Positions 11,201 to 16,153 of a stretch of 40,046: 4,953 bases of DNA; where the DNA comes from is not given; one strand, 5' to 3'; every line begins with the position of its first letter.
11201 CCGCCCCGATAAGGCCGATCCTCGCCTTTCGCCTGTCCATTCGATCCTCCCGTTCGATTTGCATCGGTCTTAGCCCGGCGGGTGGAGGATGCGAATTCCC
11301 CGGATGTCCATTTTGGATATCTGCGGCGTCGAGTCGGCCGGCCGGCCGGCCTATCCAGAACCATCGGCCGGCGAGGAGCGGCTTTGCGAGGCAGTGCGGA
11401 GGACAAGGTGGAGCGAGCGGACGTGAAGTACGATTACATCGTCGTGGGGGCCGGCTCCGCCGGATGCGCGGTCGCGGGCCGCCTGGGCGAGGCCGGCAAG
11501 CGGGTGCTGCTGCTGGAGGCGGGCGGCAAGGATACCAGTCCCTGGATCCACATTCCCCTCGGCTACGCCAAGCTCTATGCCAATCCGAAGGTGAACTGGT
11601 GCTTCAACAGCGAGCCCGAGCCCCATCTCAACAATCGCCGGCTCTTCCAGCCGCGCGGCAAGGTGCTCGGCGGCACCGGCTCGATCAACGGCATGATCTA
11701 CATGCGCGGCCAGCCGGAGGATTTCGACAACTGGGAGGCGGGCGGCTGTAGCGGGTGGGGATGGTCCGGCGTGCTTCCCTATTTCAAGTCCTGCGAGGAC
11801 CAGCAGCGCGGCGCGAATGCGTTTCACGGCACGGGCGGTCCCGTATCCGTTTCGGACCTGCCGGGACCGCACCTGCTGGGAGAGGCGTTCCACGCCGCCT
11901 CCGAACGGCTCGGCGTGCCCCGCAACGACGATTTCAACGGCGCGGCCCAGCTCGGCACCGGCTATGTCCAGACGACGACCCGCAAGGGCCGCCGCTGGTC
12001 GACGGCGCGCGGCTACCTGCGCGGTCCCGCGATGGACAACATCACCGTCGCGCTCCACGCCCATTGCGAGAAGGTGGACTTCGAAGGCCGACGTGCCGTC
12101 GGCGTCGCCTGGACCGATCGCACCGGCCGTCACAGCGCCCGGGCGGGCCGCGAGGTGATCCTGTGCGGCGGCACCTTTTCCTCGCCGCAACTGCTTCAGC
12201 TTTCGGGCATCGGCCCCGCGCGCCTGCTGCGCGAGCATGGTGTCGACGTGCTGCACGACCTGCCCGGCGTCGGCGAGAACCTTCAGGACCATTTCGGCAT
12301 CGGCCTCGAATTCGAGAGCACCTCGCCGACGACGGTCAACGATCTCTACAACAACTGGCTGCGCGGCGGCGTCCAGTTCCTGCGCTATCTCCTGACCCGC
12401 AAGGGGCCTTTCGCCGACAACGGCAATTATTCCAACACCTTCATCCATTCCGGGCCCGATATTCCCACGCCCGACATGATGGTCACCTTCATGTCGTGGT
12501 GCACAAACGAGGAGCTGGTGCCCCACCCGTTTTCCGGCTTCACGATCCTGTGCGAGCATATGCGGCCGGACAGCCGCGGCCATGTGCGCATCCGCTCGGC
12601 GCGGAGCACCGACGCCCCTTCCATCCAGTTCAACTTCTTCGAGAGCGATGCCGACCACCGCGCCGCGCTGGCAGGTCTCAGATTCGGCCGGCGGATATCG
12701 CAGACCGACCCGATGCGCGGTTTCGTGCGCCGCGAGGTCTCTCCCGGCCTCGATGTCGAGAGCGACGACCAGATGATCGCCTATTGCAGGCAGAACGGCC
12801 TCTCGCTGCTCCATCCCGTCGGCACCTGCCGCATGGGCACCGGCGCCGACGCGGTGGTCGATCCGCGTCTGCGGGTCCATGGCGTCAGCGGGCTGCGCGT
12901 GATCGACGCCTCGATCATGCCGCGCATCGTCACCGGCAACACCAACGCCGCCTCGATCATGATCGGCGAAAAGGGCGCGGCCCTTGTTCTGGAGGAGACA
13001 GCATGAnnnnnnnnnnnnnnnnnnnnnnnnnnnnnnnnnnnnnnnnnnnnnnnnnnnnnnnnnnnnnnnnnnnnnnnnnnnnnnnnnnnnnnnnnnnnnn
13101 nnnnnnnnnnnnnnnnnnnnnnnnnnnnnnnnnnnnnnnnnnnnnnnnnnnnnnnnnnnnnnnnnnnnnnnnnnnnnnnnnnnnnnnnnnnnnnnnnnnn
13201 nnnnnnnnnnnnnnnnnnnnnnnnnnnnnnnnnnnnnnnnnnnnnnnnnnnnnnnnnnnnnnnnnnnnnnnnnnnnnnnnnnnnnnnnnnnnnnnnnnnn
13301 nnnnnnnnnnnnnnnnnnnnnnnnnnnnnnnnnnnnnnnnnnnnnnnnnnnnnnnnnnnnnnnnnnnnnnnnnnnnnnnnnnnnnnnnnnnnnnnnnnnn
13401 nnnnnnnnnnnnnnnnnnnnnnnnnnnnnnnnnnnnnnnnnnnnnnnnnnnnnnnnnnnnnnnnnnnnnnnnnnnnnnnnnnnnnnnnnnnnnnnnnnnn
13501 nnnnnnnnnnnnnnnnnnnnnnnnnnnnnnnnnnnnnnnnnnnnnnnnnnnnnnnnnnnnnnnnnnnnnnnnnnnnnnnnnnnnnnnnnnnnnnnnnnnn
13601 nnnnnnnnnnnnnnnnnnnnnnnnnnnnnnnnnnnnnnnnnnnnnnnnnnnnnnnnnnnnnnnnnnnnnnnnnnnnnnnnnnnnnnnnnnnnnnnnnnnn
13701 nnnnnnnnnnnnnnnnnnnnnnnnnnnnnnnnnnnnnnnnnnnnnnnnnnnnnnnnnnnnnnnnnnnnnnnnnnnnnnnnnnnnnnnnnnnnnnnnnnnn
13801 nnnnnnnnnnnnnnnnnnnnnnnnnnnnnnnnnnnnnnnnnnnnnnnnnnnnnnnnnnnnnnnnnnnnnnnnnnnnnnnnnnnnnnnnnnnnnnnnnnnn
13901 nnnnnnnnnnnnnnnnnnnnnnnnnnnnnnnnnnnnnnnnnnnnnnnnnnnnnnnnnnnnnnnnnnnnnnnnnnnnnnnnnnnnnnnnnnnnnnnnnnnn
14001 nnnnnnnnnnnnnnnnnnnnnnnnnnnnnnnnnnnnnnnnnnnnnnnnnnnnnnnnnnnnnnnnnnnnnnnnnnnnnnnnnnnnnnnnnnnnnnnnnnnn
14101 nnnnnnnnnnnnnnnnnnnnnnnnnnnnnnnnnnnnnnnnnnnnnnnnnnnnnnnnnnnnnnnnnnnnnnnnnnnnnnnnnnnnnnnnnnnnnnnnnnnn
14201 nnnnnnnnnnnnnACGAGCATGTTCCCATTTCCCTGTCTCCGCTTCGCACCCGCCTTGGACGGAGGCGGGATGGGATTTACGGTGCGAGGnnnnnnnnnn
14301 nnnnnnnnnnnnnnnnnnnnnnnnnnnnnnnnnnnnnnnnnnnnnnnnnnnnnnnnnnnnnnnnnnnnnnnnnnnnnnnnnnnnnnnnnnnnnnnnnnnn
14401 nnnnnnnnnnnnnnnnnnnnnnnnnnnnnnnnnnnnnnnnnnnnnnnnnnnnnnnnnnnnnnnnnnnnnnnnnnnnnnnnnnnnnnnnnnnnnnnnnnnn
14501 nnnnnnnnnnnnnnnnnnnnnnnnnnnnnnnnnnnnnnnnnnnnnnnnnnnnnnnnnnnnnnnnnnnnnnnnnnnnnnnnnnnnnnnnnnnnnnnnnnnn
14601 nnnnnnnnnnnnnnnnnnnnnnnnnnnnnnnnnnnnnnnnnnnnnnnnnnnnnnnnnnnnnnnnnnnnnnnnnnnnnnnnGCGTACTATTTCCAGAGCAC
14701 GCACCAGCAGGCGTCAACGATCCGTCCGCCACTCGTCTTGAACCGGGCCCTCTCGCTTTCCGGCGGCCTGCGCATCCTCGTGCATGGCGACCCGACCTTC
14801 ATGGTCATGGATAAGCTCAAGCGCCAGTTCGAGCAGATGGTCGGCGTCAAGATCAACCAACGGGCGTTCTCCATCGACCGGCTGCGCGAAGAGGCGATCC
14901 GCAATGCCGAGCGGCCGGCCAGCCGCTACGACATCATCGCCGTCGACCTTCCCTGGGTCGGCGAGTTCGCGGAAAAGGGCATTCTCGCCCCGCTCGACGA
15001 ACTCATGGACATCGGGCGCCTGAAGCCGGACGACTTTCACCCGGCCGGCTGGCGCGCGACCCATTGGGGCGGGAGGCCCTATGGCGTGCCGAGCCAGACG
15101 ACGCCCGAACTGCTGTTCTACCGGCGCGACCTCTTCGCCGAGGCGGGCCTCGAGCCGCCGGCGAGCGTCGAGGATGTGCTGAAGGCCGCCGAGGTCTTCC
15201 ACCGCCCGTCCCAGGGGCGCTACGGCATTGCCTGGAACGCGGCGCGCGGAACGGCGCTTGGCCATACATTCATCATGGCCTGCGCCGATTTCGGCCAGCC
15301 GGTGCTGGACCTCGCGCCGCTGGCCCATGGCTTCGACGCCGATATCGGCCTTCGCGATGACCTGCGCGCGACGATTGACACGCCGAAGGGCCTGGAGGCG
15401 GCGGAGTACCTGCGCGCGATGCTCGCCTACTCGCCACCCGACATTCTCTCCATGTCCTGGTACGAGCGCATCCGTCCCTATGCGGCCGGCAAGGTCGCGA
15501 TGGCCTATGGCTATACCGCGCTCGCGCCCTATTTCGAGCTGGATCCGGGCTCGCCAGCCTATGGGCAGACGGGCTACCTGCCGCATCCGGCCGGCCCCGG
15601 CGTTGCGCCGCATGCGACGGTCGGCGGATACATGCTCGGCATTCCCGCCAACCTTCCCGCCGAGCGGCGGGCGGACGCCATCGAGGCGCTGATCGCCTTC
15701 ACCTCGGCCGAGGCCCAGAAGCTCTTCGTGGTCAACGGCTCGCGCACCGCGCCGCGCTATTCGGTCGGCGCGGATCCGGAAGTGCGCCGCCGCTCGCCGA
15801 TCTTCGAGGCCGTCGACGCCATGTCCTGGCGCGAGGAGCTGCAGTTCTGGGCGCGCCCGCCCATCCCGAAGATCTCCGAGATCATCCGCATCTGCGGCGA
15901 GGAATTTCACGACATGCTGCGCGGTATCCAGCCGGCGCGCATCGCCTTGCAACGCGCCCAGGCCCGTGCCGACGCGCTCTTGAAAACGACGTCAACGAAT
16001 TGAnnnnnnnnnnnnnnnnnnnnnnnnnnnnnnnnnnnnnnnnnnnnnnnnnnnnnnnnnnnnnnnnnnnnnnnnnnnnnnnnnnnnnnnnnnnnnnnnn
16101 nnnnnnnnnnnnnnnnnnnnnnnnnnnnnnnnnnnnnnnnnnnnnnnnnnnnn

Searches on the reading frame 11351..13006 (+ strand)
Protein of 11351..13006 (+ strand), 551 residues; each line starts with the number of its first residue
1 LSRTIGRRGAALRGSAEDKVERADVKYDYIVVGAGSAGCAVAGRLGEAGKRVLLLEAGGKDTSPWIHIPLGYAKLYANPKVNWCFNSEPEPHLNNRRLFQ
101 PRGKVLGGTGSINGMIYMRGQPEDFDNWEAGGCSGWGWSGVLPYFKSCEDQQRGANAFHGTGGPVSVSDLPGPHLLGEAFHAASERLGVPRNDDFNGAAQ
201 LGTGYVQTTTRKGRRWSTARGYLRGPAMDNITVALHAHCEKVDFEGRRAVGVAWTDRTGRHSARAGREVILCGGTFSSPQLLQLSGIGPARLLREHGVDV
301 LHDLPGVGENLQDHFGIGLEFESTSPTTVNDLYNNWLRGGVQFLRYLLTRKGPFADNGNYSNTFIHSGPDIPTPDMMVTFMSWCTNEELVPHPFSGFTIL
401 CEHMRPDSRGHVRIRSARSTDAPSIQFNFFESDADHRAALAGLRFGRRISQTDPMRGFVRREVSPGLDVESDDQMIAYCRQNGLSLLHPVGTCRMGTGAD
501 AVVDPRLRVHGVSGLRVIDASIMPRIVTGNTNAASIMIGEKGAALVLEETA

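Call 7: search_protein_families(library=pfam, proteins=[window:11351-13006:+])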
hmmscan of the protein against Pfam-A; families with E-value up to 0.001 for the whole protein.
window:11351-13006:+ (551 aa): 6 families
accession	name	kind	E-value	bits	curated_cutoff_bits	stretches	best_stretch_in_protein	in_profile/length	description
PF00732.25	GMC_oxred_N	-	1.4e-50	172.5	23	1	27-315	1-217/218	GMC oxidoreductase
PF05199.19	GMC_oxred_C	-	1.2e-37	130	24.6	1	406-539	1-139/139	GMC oxidoreductase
PF01266.30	DAO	-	2.6e-07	30.9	27.9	1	28-58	1-31/353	FAD dependent oxidoreductase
PF00890.30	FAD_binding_2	-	0.00012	21.8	20.4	1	28-60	1-33/414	FAD binding domain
PF07992.20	Pyr_redox_2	-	0.00042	20.3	26.1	0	27-59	1-33/291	Pyridine nucleotide-disulphide oxidoreductase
PF05834.18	Lycopene_cycl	-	0.001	18.7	23.4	0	28-60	1-35/380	Lycopene cyclase protein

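Call 29: search_protein_families(library=ncbifam, proteins=[window:11423-13006:+], max_evalue=0.01)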
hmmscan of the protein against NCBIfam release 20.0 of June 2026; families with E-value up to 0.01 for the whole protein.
window:11423-13006:+ (527 aa): 22 families
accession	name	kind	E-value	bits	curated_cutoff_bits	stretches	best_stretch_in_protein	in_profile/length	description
NF002550.0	PRK02106.1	subfamily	6.6e-169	563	605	1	1-525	4-536/563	choline dehydrogenase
TIGR01810.1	betA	equivalog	1.6e-144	482.5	732.1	1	4-523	1-527/532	choline dehydrogenase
TIGR03970.1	mycofact_MftG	equivalog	7.2e-83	279.2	387.45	2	4-306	2-307/487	mycofactocin dehydrogenase MftG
TIGR04542.1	GMC_mycofac_2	equivalog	1.2e-31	110.2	400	2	4-272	1-248/425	mycofactocin system GMC family oxidoreductase MftG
NF038210.1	GMC_mycofac_3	equivalog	2.9e-19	69.2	300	2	6-106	2-94/418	mycofactocin system GMC family oxidoreductase MftG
TIGR02032.1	GG-red-SF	subfamily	5.2e-06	26.4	158.8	1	3-33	1-31/297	geranylgeranyl reductase family protein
NF058674.1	CholsOxChoxAB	equivalog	3.1e-05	22.7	850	1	2-36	5-39/535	cholesterol oxidase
NF006130.0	PRK08274.1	equivalog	8.3e-05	21.6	369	1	2-37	5-40/467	FAD-dependent tricarballylate dehydrogenase TcuA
NF004992.0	PRK06370.1-4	equivalog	0.00034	19.2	629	1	2-32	4-34/459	FAD-containing oxidoreductase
NF008425.0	PRK11259.1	equivalog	0.0005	19.1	257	1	1-33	3-35/377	N-methyl-L-tryptophan oxidase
NF004776.0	PRK06116.1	equivalog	0.0011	18.1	480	1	2-33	4-35/450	glutathione-disulfide reductase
TIGR01377.1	soxA_mon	subfamily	0.0012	17.7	479.65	1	3-32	1-30/381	amino oxidase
NF005572.0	PRK07251.1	equivalog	0.0012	17.6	537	1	2-33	3-34/438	FAD-containing oxidoreductase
TIGR01421.1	gluta_reduc_1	equivalog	0.0017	17.6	556.15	1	2-33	2-33/450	glutathione-disulfide reductase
NF003719.0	PRK05329.1-2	equivalog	0.0018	17.2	359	1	1-34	1-34/423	glycerol-3-phosphate dehydrogenase subunit GlpB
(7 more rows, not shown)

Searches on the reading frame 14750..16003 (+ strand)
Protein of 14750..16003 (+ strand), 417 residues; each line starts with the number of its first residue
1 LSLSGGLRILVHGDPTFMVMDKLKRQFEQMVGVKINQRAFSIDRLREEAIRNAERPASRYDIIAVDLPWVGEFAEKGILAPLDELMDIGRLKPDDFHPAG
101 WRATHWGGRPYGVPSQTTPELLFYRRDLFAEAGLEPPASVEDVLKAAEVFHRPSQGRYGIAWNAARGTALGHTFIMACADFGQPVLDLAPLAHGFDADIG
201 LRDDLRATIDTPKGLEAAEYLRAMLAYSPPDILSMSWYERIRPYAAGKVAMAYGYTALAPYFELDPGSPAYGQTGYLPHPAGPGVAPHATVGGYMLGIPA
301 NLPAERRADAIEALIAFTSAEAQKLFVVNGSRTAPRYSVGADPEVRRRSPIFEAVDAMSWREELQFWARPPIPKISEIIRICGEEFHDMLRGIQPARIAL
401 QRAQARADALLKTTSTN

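Call 60: search_solved_structures(query=window:14750-16003:+, max_evalue=0.00001)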
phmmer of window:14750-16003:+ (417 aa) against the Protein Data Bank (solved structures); distinct sequences matched with E-value up to 0.00001: 30.
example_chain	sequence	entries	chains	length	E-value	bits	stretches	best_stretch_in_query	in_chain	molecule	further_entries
5iai_A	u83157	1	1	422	4.4e-30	108.2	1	9-409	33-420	Sugar ABC transporter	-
1eu8_A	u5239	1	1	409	4.6e-19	71.9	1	31-413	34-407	TREHALOSE/MALTOSE BINDING PROTEIN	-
4qrz_A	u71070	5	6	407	4.4e-16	62.1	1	25-166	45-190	ABC-TYPE SUGAR TRANSPORTER | ABC transporter, substrate binding protein (Sugar)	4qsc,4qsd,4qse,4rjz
6dtq_A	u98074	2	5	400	9.1e-16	61.1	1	61-352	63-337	maltose-binding protein MalE3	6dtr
5ci5_A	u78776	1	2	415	8.5e-13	51.3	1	23-327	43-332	Extracellular solute-binding protein family 1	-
7ape_A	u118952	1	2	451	8.8e-13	51.2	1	45-167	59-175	Lipoprotein (Sugar-binding) lpqY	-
3jzj_A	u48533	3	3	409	6.5e-12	48.4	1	58-324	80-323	Acarbose/maltose binding protein GacH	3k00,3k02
3k01_A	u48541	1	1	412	6.7e-12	48.3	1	58-324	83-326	Acarbose/maltose binding protein GacH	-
9xf5_A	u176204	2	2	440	8.4e-12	48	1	28-161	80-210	ABC transporter substrate-binding protein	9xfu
5ysb_A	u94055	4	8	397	3.8e-11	45.8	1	13-167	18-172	Lin1841 protein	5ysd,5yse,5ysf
7cae_E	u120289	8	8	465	4e-11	45.8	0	48-165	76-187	Bacterial extracellular solute-binding protein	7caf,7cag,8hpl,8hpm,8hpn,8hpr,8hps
4rya_A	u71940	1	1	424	9.6e-11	44.5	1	18-352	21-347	ABC transporter substrate binding protein (Sorbitol)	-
8art_A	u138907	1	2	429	1.4e-10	44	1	52-150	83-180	Putative secreted maltose-binding protein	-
7wcj_A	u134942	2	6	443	1.8e-10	43.6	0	57-155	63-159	Trehalose-binding lipoprotein LpqY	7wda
8ja7_E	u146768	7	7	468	2.2e-10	43.3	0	57-155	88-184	Trehalose-binding lipoprotein LpqY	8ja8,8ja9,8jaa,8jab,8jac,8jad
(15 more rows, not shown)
